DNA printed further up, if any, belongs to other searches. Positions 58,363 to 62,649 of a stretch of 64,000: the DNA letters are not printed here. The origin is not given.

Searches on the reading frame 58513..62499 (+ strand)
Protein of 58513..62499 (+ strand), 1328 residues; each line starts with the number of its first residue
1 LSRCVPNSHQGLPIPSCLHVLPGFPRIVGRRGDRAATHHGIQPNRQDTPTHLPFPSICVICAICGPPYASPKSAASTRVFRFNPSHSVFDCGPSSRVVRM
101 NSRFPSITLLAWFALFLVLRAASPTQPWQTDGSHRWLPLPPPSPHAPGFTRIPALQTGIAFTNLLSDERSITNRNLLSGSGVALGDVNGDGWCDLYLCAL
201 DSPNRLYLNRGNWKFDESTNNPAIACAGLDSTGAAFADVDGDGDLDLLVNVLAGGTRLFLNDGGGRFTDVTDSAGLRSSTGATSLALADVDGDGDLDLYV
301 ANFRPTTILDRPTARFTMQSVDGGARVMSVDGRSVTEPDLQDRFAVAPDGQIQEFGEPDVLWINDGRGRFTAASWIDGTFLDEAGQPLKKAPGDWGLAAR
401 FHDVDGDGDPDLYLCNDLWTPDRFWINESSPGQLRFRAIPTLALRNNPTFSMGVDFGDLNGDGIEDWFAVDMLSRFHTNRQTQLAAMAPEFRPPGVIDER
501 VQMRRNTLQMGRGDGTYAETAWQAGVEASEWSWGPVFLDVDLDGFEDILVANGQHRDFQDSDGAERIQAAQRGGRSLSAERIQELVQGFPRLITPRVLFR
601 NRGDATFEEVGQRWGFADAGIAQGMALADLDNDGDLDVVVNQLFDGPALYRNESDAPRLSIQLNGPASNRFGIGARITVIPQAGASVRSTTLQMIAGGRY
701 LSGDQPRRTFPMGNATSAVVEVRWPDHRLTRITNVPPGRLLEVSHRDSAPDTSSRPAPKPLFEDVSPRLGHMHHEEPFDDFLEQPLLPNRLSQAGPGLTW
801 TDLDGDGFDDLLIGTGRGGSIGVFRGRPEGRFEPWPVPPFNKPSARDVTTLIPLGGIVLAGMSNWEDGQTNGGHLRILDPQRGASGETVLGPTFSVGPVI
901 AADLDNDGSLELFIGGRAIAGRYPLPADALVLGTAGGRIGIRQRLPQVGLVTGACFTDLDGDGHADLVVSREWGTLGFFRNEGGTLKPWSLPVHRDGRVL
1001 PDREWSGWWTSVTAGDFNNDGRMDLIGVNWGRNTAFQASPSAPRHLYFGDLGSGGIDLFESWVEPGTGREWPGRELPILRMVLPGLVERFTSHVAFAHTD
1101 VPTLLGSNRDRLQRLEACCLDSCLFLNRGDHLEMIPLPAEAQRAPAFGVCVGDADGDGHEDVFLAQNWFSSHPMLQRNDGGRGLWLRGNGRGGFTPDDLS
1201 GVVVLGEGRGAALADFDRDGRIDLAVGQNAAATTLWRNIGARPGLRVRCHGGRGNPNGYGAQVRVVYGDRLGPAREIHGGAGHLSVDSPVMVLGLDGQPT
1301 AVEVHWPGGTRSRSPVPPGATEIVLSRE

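Call 8: search_protein_families(library=pfam, proteins=[window:58513-62499:+], max_evalue=0.01)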
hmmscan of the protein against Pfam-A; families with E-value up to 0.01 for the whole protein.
window:58513-62499:+ (1328 aa): 4 families
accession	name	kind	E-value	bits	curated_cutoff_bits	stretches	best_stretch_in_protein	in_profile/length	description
PF13517.12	FG-GAP_3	-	8.3e-78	257.4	26.9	9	186-249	1-61/61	FG-GAP-like repeat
PF01839.29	FG-GAP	-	8.9e-31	105.7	22.1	3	795-819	2-26/37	FG-GAP repeat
PF07593.17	UnbV_ASPIC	-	6.9e-20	71.2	23.4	2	672-741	1-67/68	ASPIC and UnbV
PF16743.10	PliI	-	8.3e-07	29.2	27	0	946-973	54-81/123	Periplasmic lysozyme inhibitor of I-type lysozyme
